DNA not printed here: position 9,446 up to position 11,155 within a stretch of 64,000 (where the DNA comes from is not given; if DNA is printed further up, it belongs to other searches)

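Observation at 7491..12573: Cleavage dioxygenase co-transcribed with an outer-membrane receptor and divergent from an aldehyde dehydrogenase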

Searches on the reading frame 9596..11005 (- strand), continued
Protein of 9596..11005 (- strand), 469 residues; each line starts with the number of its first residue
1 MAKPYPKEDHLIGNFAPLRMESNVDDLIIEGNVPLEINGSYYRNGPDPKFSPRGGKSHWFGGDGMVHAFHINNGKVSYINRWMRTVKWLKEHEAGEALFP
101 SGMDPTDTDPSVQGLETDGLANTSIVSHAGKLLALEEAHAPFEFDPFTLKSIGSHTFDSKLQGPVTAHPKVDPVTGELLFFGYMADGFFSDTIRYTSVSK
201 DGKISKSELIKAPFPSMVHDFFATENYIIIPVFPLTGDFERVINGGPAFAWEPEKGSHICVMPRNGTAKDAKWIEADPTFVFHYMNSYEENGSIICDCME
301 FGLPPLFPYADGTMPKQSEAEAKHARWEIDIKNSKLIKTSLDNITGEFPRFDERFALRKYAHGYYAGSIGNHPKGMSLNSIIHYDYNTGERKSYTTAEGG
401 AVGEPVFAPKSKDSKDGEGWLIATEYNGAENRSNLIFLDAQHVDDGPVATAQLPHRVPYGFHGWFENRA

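Call 64: search_protein_families(library=pfam, proteins=[L108:2781-3896:-, L098:8449-9141:+, L098:9108-9908:+, L088:12956-14116:-, L073:8276-9985:+, L086:13234-14877:+, L110:13110-14483:-, L087:13037-14287:-, L084:7400-8086:+, L104:9293-9958:+])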
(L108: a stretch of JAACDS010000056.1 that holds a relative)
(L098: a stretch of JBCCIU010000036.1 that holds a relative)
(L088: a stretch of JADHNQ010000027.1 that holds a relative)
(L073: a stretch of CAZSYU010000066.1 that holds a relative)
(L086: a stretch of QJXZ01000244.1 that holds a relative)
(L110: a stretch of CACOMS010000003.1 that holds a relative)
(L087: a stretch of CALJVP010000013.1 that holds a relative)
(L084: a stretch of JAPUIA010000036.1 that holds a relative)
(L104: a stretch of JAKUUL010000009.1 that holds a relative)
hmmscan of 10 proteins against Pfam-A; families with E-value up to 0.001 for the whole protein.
L108:2781-3896:- (371 aa): 4 families
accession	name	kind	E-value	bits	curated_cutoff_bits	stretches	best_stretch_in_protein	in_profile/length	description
PF00005.33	ABC_tran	-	6.7e-32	111.4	25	1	22-158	10-136/137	ABC transporter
PF03459.23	TOBE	-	2.9e-07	31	22.3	1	296-363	2-62/64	TOBE domain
PF13304.12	AAA_21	-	1.7e-06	28.8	27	1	25-96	1-73/304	AAA domain, putative AbiEii toxin, Type IV TA system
PF02463.25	SMC_N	-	0.00021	21.2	40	0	16-203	17-210/220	RecF/RecN/SMC N terminal domain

L098:8449-9141:+ (230 aa): 1 family
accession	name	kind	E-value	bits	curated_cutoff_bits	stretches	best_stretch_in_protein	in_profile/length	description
PF04298.18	Zn_peptidase_2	-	1.2e-58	198.6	27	1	5-224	3-216/218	Putative neutral zinc metallopeptidase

L098:9108-9908:+ (266 aa): 1 family
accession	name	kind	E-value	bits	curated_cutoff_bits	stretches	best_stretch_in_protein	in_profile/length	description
PF03372.29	Exo_endo_phos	-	2.1e-37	129.4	24.5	1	14-258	1-225/225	Endonuclease/Exonuclease/phosphatase family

L088:12956-14116:- (386 aa): 0 families

L073:8276-9985:+ (569 aa): 7 families
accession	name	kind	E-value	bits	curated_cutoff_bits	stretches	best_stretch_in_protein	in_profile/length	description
PF01435.24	Peptidase_M48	-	1.2e-33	117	20.3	1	112-291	4-181/186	Peptidase family M48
PF13432.12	TPR_16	-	3.1e-10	40.7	32.7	1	335-395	3-63/65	Tetratricopeptide repeat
PF07719.23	TPR_2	-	1.2e-05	25.5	27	0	365-393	3-31/34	Tetratricopeptide repeat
PF13181.12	TPR_8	-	2.9e-05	24.3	25.7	0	366-394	4-32/34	Tetratricopeptide repeat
PF13414.12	TPR_11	-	4.6e-05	23.5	26.8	1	370-404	1-35/42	TPR repeat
PF00515.34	TPR_1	-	0.00011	22.3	27.8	0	366-393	4-31/34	Tetratricopeptide repeat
PF13424.12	TPR_12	-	0.00056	20.5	30.1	0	367-426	7-67/77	Tetratricopeptide repeat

L086:13234-14877:+ (547 aa): 3 families
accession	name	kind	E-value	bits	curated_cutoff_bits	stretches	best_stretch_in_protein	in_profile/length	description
PF16884.10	ADH_N_2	-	7.8e-21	74.5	31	1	220-326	1-108/108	N-terminal domain of oxidoreductase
PF00107.32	ADH_zinc_N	-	2.9e-19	69.7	31.8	1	372-505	1-127/129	Zinc-binding dehydrogenase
PF13602.12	ADH_zinc_N_2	-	1.2e-11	46.1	27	1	405-545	1-134/134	Zinc-binding dehydrogenase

L110:13110-14483:- (457 aa): 3 families
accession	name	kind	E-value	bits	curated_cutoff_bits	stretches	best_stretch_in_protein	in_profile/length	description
PF08245.18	Mur_ligase_M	-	5e-23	82.5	24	1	117-299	1-198/200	Mur ligase middle domain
PF01225.30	Mur_ligase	-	1.5e-15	57.7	21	1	12-104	1-87/95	Mur ligase family, catalytic domain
PF02875.26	Mur_ligase_C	-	6.4e-11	43.6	28.4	1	323-443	1-127/127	Mur ligase, glutamate ligase domain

L087:13037-14287:- (416 aa): 1 family
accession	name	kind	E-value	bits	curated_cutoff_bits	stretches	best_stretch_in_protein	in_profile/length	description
PF01244.27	Peptidase_M19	-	8.9e-97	324.5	26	1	46-408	3-319/319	Membrane dipeptidase (Peptidase family M19)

L084:7400-8086:+ (228 aa): 4 families
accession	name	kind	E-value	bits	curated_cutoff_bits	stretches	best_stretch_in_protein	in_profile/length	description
PF01022.26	HTH_5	-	1.1e-07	32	22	1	31-66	7-41/47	Bacterial regulatory protein, arsR family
PF12840.13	HTH_20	-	6e-07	29.8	27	1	23-66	1-44/51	Helix-turn-helix domain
PF08279.18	HTH_11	-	6.1e-06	26.5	25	1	30-67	5-42/55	HTH domain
PF13412.12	HTH_24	-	0.00034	20.6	21.9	1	30-66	7-43/48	Winged helix-turn-helix DNA-binding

L104:9293-9958:+ (221 aa): 1 family
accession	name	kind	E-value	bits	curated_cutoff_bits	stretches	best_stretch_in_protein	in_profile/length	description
PF09335.16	VTT_dom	-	1.1e-15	58.6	33.9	1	60-184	1-122/123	VTT domain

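Call 84: search_protein_families(library=pfam, proteins=[L061:2655-4169:-, L061:5333-6211:+, L061:6226-7143:-, L061:7355-8884:-, L061:9055-9825:+, L061:11523-12533:-, L061:12800-13789:+, L061:13749-14696:+, L061:15322-16350:+, L061:16343-18136:+])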
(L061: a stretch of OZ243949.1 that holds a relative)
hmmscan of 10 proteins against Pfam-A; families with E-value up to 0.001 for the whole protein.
L061:2655-4169:- (504 aa): 2 families
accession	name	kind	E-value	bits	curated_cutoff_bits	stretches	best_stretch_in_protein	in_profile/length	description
PF00501.34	AMP-binding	-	2.2e-83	280.6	29.9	1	19-363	11-384/384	AMP-binding enzyme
PF13193.12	AMP-binding_C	-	1.7e-11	45.3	24.5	1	414-488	1-76/76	AMP-binding enzyme C-terminal domain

L061:5333-6211:+ (292 aa): 1 family
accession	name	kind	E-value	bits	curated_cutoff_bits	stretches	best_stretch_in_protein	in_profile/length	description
PF01557.24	FAA_hydrolase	-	1.8e-68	230.9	23.9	1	79-286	1-213/214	Fumarylacetoacetate (FAA) hydrolase C-terminal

L061:6226-7143:- (305 aa): 1 family
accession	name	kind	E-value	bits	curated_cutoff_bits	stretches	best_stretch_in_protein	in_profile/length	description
PF02900.23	LigB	-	1.9e-38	132.5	26.3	1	41-287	4-257/269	Catalytic LigB subunit of aromatic ring-opening dioxygenase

L061:7355-8884:- (509 aa): 1 family
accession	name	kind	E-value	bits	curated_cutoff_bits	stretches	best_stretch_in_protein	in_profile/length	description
PF00171.27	Aldedh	-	1.2e-167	558.6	23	1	37-492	6-461/461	Aldehyde dehydrogenase family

L061:9055-9825:+ (256 aa): 4 families
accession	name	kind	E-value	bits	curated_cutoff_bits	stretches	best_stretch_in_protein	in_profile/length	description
PF13561.12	adh_short_C2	-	7.3e-53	180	27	1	15-250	1-234/236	Enoyl-(Acyl carrier protein) reductase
PF00106.31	adh_short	-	9.7e-50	169.2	26.6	1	10-200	2-189/195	short chain dehydrogenase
PF08659.16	KR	-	2e-13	51.1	22.6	1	11-171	3-160/180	KR domain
PF01370.27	Epimerase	-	0.00035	20.5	20.9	1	11-178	1-160/240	NAD dependent epimerase/dehydratase family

L061:11523-12533:- (336 aa): 2 families
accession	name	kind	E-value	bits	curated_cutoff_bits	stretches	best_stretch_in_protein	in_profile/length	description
PF01180.27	DHO_dh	-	3.9e-76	256.5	27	1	42-332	4-283/291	Dihydroorotate dehydrogenase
PF03060.21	NMO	-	3.1e-05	24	28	1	260-322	164-226/331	Nitronate monooxygenase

L061:12800-13789:+ (329 aa): 4 families
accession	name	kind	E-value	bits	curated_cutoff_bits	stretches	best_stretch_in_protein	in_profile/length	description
PF07726.17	AAA_3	-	1.4e-63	213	27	1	48-178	1-131/131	ATPase family associated with various cellular activities (AAA)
PF17863.7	AAA_lid_2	-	4.8e-20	71.5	22.7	1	258-321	10-73/74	AAA lid domain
PF20030.5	bpMoxR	-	2.7e-15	56.5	27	1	21-194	6-178/205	MoxR domain in the MoxR-vWA-beta-propeller ternary systems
PF07728.20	AAA_5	-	2.5e-10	40.9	22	1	48-176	1-139/139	AAA domain (dynein-related subfamily)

L061:13749-14696:+ (315 aa): 1 family
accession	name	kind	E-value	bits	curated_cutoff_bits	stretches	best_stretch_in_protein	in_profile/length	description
PF01882.25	DUF58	-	1.3e-41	142.6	23.4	1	68-286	1-214/216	Protein of unknown function DUF58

L061:15322-16350:+ (342 aa): 4 families
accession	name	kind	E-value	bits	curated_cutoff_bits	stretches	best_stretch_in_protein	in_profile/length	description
PF00092.34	VWA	-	1e-19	71.9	23.8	1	92-285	1-171/174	von Willebrand factor type A domain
PF13519.12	VWA_2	-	1.3e-17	64.8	27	1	93-204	1-106/107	von Willebrand factor type A domain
PF06707.17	DUF1194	-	4.4e-07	29.8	27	1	156-236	77-158/206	Protein of unknown function (DUF1194)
PF01882.25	DUF58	-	0.0002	21.1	23.4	1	92-191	37-134/216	Protein of unknown function DUF58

L061:16343-18136:+ (597 aa): 9 families
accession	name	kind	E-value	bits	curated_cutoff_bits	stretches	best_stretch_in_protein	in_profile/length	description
PF13519.12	VWA_2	-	2.2e-18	67.3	27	1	97-204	1-106/107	von Willebrand factor type A domain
PF13432.12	TPR_16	-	5.1e-10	40.1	32.7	2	403-458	8-63/65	Tetratricopeptide repeat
PF00515.34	TPR_1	-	7.2e-09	35.5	27.8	1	426-459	1-34/34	Tetratricopeptide repeat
PF07719.23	TPR_2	-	7.2e-08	32.4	27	1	426-459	1-34/34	Tetratricopeptide repeat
PF13428.12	TPR_14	-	1.4e-06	28.9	23.5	1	428-467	3-42/44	Tetratricopeptide repeat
PF13414.12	TPR_11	-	2.1e-05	24.5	26.8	0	433-468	1-36/42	TPR repeat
PF00092.34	VWA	-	3.6e-05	24.5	23.8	1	97-206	2-115/174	von Willebrand factor type A domain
PF13181.12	TPR_8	-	0.0005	20.5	25.7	0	427-455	2-30/34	Tetratricopeptide repeat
PF13424.12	TPR_12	-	0.00084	19.9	30.1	1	408-456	26-75/77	Tetratricopeptide repeat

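Call 87: search_protein_families(library=pfam, proteins=[L086:1153-2406:-, L086:3442-4686:+, L086:4935-5948:+, L086:5899-6738:+, L086:6828-9368:+, L086:11801-13093:+, L086:13115-13879:+, L086:13234-14877:+, L086:15331-16122:+, L086:16119-16898:+])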
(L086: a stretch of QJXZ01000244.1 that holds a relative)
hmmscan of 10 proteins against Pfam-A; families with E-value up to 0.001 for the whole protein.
L086:1153-2406:- (417 aa): 1 family
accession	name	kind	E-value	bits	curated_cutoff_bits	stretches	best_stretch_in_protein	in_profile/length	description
PF00144.29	Beta-lactamase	-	3.8e-70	237.1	27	1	30-400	2-316/329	Beta-lactamase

L086:3442-4686:+ (414 aa): 3 families
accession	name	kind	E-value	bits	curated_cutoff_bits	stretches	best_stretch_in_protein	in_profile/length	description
PF13517.12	FG-GAP_3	-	4.9e-28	97.9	26.9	5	104-166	1-60/61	FG-GAP-like repeat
PF01839.29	FG-GAP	-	5.2e-15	55.4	22.1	1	97-115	2-20/37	FG-GAP repeat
PF16743.10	PliI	-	0.00089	19.4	27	0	368-389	59-80/123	Periplasmic lysozyme inhibitor of I-type lysozyme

L086:4935-5948:+ (337 aa): 5 families
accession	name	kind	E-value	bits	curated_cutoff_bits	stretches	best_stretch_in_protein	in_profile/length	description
PF13561.12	adh_short_C2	-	7.9e-60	202.8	27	1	96-329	3-236/236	Enoyl-(Acyl carrier protein) reductase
PF00106.31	adh_short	-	7.5e-47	159.8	26.6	1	88-273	1-190/195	short chain dehydrogenase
PF08659.16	KR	-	3.5e-07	30.8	22.6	1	90-242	3-161/180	KR domain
PF23441.1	SDR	-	3.8e-05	23.7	27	1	85-269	5-198/258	SDR-like rossmann domain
PF01370.27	Epimerase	-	5.3e-05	23.2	20.9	1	91-256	2-169/240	NAD dependent epimerase/dehydratase family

L086:5899-6738:+ (279 aa): 2 families
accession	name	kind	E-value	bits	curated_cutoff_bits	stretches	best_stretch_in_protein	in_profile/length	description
PF03472.21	Autoind_bind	-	3.3e-15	56.3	23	1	77-192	34-145/149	Autoinducer binding domain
PF00196.25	GerE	-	3.2e-12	46.3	23.5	1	213-268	2-57/57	Bacterial regulatory proteins, luxR family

L086:6828-9368:+ (846 aa): 3 families
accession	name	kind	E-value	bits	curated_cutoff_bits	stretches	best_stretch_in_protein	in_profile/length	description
PF00593.30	TonB_dep_Rec_b-barrel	-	5.9e-40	138.9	27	1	359-794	50-419/436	TonB dependent receptor-like, beta-barrel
PF07715.20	Plug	-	3.7e-16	60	23.9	1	52-161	2-107/107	TonB-dependent Receptor Plug Domain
PF14905.12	OMP_b-brl_3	-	0.0002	21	27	0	620-700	214-291/408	Outer membrane protein beta-barrel family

L086:11801-13093:+ (430 aa): 3 families
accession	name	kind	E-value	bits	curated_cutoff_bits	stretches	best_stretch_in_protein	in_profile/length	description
PF08028.16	Acyl-CoA_dh_2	-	1.2e-26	94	22.7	1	270-398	4-131/134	Acyl-CoA dehydrogenase, C-terminal domain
PF02771.21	Acyl-CoA_dh_N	-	3.3e-06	27.9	22.9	1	51-116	25-90/113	Acyl-CoA dehydrogenase, N-terminal domain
PF00441.29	Acyl-CoA_dh_1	-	1.6e-05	25.6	22.4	1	270-391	19-129/150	Acyl-CoA dehydrogenase, C-terminal domain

L086:13115-13879:+ (254 aa): 6 families
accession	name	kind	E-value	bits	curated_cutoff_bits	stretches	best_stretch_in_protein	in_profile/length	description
PF13561.12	adh_short_C2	-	6.6e-60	203.1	27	1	19-253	1-234/236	Enoyl-(Acyl carrier protein) reductase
PF00106.31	adh_short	-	2.8e-54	184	26.6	1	13-200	1-190/195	short chain dehydrogenase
PF08659.16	KR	-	6.2e-10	39.7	22.6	1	15-164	3-153/180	KR domain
PF23441.1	SDR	-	2.7e-07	30.7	27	1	15-253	10-254/258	SDR-like rossmann domain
PF02882.25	THF_DHG_CYH_C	-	0.0005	19.9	27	1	8-74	32-101/160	Tetrahydrofolate dehydrogenase/cyclohydrolase, NAD(P)-binding domain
PF01370.27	Epimerase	-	0.00059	19.8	20.9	1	16-147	2-115/240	NAD dependent epimerase/dehydratase family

L086:13234-14877:+ (547 aa): 3 families
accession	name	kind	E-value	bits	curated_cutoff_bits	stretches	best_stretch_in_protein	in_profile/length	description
PF16884.10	ADH_N_2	-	7.8e-21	74.5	31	1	220-326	1-108/108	N-terminal domain of oxidoreductase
PF00107.32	ADH_zinc_N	-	2.9e-19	69.7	31.8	1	372-505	1-127/129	Zinc-binding dehydrogenase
PF13602.12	ADH_zinc_N_2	-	1.2e-11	46.1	27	1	405-545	1-134/134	Zinc-binding dehydrogenase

L086:15331-16122:+ (263 aa): 1 family
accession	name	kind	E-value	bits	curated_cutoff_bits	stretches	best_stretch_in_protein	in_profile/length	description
PF06283.17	ThuA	-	1.6e-16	61.7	33.4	1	4-248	2-209/209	Trehalose utilisation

L086:16119-16898:+ (259 aa): 4 families
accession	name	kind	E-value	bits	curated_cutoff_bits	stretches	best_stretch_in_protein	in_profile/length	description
PF13561.12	adh_short_C2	-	9.7e-58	196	27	1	22-258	6-234/236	Enoyl-(Acyl carrier protein) reductase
PF00106.31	adh_short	-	1.4e-48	165.4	26.6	1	13-204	1-189/195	short chain dehydrogenase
PF08659.16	KR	-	7.3e-09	36.2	22.6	1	15-178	3-163/180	KR domain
PF23441.1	SDR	-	1.8e-05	24.7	27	1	125-258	124-254/258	SDR-like rossmann domain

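Call 89: search_protein_families(library=ncbifam, proteins=[L094:11416-12444:+, L091:7427-8458:+, L103:6192-6557:+])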
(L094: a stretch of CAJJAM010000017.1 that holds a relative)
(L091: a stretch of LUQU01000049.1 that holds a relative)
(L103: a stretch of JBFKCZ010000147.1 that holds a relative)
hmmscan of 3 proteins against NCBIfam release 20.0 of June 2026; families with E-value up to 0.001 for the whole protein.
L094:11416-12444:+ (342 aa): 12 families
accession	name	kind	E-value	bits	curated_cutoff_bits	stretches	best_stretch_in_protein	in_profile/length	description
NF058644.1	CurcmRedCuraProt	equivalog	3.2e-118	394.6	440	1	9-340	1-335/336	NADPH-dependent curcumin/dihydrocurcumin reductase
TIGR02825.1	B4_12hDH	equivalog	1e-78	265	579.85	1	8-335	3-325/327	leukotriene B4 12-hydroxydehydrogenase/15-oxo-prostaglandin 13-reductase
TIGR02824.1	quinone_pig3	subfamily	1.6e-23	83.2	296.8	1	61-337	48-324/325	putative NAD(P)H quinone oxidoreductase, PIG3 family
NF008024.0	PRK10754.1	subfamily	3.3e-15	55.9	348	1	67-307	58-294/327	NADPH:quinone reductase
TIGR02823.1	oxido_YhdH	subfamily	2.3e-13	49.7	297.25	1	81-256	67-248/324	acrylyl-CoA reductase family protein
NF010344.0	PRK13771.1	subfamily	7.3e-11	41.6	349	1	139-337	151-332/334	putative alcohol dehydrogenase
NF041172.1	AcrlCoa_red_Thmprot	equivalog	6.3e-10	38.5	500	1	149-253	160-259/334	acryloyl-CoA reductase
TIGR02817.1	adh_fam_1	subfamily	2e-08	34.1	284.05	1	127-223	122-219/336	zinc-binding alcohol dehydrogenase family protein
NF051456.1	acrylyl_AcuI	equivalog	5.1e-08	32.1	440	1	81-255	68-247/325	acrylyl-CoA reductase (NADPH)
NF041183.1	Pks2_ls1_myc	equivalog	1.1e-07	29.1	2400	1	82-256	1476-1649/2086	sulfolipid-1 biosynthesis phthioceranic/hydroxyphthioceranic acid synthase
TIGR01751.1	crot-CoA-red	equivalog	1.2e-07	30.8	378.55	1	134-214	170-251/398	crotonyl-CoA carboxylase/reductase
NF003808.0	PRK05396.1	equivalog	2.7e-05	23.2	380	1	151-251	163-264/341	L-threonine 3-dehydrogenase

L091:7427-8458:+ (343 aa): 12 families
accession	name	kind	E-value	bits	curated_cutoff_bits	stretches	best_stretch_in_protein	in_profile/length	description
NF058644.1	CurcmRedCuraProt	equivalog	1.4e-115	386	440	1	9-341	1-335/336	NADPH-dependent curcumin/dihydrocurcumin reductase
TIGR02825.1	B4_12hDH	equivalog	5.9e-73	246.1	579.85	1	7-336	2-325/327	leukotriene B4 12-hydroxydehydrogenase/15-oxo-prostaglandin 13-reductase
TIGR02824.1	quinone_pig3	subfamily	9.9e-20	70.8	296.8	1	136-256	123-243/325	putative NAD(P)H quinone oxidoreductase, PIG3 family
NF010344.0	PRK13771.1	subfamily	6.4e-14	51.7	349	1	119-339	131-333/334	putative alcohol dehydrogenase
NF041172.1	AcrlCoa_red_Thmprot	equivalog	9.8e-13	47.7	500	1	118-255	130-260/334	acryloyl-CoA reductase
NF008024.0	PRK10754.1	subfamily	8.6e-12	44.7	348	1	135-256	123-244/327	NADPH:quinone reductase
TIGR02823.1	oxido_YhdH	subfamily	3.3e-11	42.6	297.25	1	119-255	110-246/324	acrylyl-CoA reductase family protein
NF041183.1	Pks2_ls1_myc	equivalog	3.9e-10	37.2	2400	1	89-258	1488-1650/2086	sulfolipid-1 biosynthesis phthioceranic/hydroxyphthioceranic acid synthase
TIGR01751.1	crot-CoA-red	equivalog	1.2e-07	30.8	378.55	1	134-216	169-274/398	crotonyl-CoA carboxylase/reductase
NF051456.1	acrylyl_AcuI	equivalog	8.4e-07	28.1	440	1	83-254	70-245/325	acrylyl-CoA reductase (NADPH)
NF003808.0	PRK05396.1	equivalog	2.8e-05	23.2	380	1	151-252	162-264/341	L-threonine 3-dehydrogenase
TIGR02817.1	adh_fam_1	subfamily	4.3e-05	23.1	284.05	1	128-227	122-222/336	zinc-binding alcohol dehydrogenase family protein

L103:6192-6557:+ (122 aa): 2 families
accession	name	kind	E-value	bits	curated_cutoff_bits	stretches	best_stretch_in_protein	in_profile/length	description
NF058644.1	CurcmRedCuraProt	equivalog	1e-17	64.3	440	1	8-122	1-116/336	NADPH-dependent curcumin/dihydrocurcumin reductase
TIGR02825.1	B4_12hDH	equivalog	2.5e-06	27.1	579.85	1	10-117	6-107/327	leukotriene B4 12-hydroxydehydrogenase/15-oxo-prostaglandin 13-reductase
